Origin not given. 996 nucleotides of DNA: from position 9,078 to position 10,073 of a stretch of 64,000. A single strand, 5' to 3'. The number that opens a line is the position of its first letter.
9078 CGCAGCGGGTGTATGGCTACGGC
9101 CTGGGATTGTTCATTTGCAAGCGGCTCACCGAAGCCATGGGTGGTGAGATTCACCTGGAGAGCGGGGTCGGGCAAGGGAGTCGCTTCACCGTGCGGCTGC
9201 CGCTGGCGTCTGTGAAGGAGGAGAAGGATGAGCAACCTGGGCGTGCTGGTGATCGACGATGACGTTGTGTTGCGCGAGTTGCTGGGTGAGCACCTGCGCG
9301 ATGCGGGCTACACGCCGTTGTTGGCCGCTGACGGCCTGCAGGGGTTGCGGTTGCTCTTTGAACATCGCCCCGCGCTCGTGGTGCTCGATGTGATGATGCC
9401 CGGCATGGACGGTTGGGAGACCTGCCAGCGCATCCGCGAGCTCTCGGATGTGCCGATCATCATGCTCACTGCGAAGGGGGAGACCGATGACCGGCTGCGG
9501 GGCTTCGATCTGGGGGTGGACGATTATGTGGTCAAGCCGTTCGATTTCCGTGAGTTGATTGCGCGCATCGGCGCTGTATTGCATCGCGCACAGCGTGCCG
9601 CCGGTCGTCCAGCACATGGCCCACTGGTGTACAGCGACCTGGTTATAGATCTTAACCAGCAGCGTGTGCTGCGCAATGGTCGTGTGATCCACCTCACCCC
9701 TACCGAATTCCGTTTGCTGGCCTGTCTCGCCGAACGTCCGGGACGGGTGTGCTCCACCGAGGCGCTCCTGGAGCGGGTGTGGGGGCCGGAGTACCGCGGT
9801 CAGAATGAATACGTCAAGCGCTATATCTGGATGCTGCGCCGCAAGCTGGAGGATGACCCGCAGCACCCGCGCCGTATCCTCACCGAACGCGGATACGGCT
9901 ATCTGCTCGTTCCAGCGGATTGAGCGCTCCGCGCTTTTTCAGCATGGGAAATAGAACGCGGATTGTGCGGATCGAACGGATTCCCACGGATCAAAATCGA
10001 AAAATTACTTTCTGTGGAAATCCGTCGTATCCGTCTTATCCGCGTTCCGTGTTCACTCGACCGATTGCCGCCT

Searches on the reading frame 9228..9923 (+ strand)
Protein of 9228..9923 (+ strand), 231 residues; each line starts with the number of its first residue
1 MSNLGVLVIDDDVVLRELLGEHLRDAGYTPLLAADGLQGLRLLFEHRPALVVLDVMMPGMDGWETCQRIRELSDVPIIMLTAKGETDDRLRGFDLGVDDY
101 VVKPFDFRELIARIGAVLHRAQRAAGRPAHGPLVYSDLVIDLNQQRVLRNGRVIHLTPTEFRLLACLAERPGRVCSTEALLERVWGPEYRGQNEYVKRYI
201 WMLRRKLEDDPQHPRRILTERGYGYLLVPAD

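Call 41: search_protein_families(library=pfam, proteins=[window:9228-9923:+], max_evalue=0.00001)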
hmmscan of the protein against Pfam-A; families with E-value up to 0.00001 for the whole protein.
window:9228-9923:+ (231 aa): 2 families
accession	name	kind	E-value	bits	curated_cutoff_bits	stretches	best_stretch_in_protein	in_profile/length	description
PF00072.30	Response_reg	-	6.5e-30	104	30.2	1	6-114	1-110/111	Response regulator receiver domain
PF00486.34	Trans_reg_C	-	4.3e-25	88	26.2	1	151-227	1-77/77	Transcriptional regulatory protein, C terminal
